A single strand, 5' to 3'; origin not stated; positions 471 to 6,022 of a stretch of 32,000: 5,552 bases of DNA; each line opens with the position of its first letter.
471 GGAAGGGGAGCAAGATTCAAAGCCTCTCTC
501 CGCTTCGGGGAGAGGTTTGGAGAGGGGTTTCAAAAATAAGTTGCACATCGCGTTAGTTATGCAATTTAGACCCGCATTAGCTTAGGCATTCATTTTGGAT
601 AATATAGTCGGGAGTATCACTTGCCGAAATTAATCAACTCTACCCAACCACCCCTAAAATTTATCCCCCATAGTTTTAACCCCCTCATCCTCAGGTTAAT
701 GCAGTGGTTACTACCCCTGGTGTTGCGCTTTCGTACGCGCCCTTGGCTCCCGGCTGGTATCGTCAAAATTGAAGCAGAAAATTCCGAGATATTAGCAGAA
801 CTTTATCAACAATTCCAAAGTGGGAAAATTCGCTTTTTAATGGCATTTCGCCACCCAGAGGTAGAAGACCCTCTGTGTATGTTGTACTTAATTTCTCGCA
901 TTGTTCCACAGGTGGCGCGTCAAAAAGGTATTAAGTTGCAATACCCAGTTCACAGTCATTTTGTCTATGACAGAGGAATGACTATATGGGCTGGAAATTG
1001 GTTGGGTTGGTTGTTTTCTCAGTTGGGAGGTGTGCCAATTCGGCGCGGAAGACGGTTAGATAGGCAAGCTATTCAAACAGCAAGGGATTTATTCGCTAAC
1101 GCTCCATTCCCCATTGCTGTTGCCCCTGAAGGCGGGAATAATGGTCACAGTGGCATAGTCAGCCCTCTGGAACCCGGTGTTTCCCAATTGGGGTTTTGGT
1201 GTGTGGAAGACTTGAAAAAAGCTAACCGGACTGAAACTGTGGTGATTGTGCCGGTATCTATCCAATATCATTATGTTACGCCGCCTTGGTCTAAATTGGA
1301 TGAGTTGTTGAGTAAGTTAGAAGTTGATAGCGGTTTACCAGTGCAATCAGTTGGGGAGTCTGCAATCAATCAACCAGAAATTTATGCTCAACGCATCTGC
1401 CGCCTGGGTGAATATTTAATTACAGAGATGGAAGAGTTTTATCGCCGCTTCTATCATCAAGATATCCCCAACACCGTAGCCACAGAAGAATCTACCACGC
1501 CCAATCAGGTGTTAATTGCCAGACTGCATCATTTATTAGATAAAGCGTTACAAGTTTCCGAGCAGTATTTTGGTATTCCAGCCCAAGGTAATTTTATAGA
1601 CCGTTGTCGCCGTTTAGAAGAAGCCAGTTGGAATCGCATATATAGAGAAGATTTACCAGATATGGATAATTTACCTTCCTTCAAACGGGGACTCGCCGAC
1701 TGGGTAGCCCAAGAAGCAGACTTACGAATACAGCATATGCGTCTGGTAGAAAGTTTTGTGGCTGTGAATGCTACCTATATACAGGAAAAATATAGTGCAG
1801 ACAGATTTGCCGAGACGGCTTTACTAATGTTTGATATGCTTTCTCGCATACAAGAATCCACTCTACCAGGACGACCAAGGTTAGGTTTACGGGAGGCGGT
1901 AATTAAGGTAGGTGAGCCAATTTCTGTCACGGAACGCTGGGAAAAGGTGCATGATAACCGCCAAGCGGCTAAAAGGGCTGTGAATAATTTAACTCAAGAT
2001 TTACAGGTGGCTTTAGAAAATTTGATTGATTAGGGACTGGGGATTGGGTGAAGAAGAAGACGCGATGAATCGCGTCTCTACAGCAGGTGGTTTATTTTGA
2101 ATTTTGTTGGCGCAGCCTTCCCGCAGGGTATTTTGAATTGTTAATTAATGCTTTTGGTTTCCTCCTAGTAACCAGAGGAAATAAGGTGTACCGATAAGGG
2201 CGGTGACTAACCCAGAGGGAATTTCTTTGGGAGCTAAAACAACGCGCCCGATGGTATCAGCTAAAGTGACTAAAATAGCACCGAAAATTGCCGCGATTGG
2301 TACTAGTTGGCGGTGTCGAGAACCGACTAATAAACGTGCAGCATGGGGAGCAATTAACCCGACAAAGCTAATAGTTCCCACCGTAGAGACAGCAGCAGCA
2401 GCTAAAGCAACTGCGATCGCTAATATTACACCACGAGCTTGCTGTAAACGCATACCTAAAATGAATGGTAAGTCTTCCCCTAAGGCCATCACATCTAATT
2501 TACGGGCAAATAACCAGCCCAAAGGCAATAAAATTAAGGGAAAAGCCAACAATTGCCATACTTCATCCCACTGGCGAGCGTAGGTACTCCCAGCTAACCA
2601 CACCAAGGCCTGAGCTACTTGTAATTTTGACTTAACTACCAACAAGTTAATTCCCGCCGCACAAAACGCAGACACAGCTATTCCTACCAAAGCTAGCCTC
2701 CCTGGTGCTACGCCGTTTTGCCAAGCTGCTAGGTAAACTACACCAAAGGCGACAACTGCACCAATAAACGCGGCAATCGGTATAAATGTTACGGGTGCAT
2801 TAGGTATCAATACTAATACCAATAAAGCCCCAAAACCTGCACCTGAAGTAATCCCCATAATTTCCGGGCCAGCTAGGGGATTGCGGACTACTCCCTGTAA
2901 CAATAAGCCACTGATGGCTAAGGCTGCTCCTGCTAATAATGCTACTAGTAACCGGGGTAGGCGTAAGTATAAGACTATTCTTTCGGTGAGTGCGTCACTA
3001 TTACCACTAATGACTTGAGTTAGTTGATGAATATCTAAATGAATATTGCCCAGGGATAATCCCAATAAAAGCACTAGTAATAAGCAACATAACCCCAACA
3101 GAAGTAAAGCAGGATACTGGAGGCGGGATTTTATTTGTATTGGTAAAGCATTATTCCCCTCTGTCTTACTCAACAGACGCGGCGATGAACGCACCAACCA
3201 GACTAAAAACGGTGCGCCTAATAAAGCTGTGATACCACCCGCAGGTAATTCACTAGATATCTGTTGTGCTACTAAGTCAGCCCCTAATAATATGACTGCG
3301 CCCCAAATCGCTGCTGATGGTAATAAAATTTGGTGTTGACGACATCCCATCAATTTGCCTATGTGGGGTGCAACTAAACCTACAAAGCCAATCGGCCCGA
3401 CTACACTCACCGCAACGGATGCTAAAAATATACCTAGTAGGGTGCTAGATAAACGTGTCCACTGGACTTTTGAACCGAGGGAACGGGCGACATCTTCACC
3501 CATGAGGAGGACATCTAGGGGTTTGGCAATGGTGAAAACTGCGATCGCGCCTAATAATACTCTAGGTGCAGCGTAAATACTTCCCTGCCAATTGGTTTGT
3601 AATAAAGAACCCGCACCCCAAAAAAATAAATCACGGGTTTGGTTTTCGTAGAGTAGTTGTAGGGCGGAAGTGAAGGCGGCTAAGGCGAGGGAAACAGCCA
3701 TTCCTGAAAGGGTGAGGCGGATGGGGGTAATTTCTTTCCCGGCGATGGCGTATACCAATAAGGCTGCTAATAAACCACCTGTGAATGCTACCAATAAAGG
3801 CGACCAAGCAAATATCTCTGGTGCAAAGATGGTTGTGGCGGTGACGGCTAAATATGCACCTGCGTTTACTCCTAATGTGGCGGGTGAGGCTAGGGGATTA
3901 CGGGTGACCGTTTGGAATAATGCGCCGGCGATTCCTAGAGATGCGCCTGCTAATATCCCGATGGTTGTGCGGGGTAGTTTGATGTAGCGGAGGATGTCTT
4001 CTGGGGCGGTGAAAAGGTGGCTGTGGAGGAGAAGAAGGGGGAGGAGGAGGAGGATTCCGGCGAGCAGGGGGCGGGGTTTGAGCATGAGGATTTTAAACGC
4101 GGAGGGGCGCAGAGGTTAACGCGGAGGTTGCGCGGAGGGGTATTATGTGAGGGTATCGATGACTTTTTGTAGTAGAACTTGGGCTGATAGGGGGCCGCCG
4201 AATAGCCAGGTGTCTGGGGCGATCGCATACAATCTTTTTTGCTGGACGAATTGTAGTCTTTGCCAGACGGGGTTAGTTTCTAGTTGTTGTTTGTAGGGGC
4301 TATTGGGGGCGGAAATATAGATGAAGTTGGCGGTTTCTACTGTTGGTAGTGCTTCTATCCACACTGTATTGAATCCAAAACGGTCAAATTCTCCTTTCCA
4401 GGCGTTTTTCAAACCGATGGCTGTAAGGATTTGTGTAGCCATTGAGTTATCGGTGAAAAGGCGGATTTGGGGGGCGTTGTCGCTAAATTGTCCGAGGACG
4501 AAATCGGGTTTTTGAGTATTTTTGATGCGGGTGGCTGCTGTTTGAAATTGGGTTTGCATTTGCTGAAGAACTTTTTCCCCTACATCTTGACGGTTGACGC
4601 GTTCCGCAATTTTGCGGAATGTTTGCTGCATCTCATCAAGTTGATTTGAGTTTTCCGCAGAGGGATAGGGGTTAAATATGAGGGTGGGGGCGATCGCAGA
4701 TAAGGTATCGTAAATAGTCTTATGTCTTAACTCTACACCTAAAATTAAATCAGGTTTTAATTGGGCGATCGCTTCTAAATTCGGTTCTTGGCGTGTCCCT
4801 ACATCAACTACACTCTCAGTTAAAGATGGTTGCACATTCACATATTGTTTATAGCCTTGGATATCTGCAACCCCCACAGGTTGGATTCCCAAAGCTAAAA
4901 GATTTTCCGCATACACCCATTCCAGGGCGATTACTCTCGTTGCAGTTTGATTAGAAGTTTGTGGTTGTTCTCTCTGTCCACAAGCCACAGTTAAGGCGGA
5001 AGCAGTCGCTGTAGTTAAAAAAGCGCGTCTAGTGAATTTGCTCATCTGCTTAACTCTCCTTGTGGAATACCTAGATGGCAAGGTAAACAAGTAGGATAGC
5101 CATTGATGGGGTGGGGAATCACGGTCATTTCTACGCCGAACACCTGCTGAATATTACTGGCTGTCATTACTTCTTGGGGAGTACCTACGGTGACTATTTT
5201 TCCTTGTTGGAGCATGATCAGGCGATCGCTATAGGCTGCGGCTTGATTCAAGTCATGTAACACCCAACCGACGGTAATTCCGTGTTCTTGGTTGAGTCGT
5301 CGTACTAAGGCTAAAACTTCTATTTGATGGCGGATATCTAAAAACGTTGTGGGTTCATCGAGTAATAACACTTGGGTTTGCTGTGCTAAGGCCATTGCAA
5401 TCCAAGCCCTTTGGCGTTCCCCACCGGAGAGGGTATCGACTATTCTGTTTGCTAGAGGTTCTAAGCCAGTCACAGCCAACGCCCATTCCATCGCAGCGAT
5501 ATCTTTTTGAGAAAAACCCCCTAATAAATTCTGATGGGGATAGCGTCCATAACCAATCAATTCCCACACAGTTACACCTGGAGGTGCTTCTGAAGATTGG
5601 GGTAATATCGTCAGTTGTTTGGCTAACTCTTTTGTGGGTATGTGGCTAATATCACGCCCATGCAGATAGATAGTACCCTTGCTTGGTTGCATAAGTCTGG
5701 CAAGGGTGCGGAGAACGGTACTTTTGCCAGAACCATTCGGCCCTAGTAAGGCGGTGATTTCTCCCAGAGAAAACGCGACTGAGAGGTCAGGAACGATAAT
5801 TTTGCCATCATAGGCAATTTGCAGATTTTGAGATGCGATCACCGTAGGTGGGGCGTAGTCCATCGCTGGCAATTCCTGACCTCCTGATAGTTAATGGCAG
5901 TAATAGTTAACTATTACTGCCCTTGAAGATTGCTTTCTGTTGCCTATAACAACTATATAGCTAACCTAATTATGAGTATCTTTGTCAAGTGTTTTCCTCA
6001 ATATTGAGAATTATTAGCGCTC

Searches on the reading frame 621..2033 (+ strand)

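Call 10: search_protein_families(library=pfam, proteins=[window:621-2033:+], max_evalue=0.001)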
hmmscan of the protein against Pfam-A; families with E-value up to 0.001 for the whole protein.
window:621-2033:+ (470 aa): 1 family
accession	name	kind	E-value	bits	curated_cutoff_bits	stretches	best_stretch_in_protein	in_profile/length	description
PF01553.26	Acyltransferase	-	4.3e-05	23.8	23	1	124-214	54-131/132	Acyltransferase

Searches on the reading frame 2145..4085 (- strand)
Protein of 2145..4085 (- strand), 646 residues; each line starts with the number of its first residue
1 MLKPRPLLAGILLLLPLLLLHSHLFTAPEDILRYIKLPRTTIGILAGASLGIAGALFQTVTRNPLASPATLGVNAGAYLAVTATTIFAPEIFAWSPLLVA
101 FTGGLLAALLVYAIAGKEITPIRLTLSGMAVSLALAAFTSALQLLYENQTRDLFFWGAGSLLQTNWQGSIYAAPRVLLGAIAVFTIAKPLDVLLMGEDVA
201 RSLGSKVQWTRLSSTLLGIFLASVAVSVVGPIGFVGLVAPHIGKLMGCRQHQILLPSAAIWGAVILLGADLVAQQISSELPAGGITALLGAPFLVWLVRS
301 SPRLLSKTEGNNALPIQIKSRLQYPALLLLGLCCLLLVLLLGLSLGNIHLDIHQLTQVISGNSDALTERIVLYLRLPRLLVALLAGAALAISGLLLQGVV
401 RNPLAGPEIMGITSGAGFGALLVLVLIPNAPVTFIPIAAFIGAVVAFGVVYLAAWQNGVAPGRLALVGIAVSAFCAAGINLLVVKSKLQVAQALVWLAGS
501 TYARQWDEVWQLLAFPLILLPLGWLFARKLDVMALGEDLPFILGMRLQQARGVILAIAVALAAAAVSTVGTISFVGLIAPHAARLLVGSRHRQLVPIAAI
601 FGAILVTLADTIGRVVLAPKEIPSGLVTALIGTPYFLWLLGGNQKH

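Call 10: search_protein_families(library=pfam, proteins=[window:2145-4085:-], max_evalue=0.001)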
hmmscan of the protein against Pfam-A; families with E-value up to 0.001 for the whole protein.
window:2145-4085:- (646 aa): 1 family
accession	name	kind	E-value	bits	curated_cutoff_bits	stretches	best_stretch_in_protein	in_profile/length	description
PF01032.23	FecCD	-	4e-173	575.1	26.5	2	335-640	2-309/311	FecCD transport family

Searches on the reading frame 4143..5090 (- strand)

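Call 10: search_protein_families(library=pfam, proteins=[window:4143-5090:-], max_evalue=0.001)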
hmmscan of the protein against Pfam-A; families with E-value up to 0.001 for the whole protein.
window:4143-5090:- (315 aa): 1 family
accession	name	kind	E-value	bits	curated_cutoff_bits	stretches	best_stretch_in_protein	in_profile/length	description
PF01497.23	Peripla_BP_2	-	2.1e-31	109.6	27.5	1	53-293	1-234/235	Periplasmic binding protein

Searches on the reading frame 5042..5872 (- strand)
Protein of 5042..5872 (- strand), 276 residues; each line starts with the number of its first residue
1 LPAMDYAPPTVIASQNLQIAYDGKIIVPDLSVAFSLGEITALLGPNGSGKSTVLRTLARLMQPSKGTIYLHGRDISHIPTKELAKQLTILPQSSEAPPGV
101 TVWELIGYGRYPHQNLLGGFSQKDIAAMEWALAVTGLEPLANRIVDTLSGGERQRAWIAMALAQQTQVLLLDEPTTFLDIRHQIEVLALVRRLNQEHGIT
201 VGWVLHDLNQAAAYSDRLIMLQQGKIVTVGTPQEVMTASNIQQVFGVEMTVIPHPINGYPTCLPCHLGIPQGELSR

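Call 10: search_protein_families(library=pfam, proteins=[window:5042-5872:-], max_evalue=0.001)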
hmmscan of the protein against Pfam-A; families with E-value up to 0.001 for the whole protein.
window:5042-5872:- (276 aa): 7 families
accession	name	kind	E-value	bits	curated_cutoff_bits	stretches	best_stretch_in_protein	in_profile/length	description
PF00005.33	ABC_tran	-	4.8e-33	115.1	25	1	29-176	3-137/137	ABC transporter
PF13304.12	AAA_21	-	2.1e-09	38.3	27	1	39-64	1-26/304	AAA domain, putative AbiEii toxin, Type IV TA system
PF02463.25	SMC_N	-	4.2e-07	30.1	40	0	38-57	25-44/220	RecF/RecN/SMC N terminal domain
PF13555.12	AAA_29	-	1.6e-05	25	27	1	32-65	17-50/61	P-loop containing region of AAA domain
PF25199.1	nSTAND_NTPase5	-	8.1e-05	22.9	34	1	38-86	42-93/145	Novel STAND NTPase 5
PF13191.12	AAA_16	-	0.00023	22.1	32.6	1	38-93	25-82/167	AAA ATPase domain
PF13401.12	AAA_22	-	0.00098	19.9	27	0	39-193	7-107/130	AAA domain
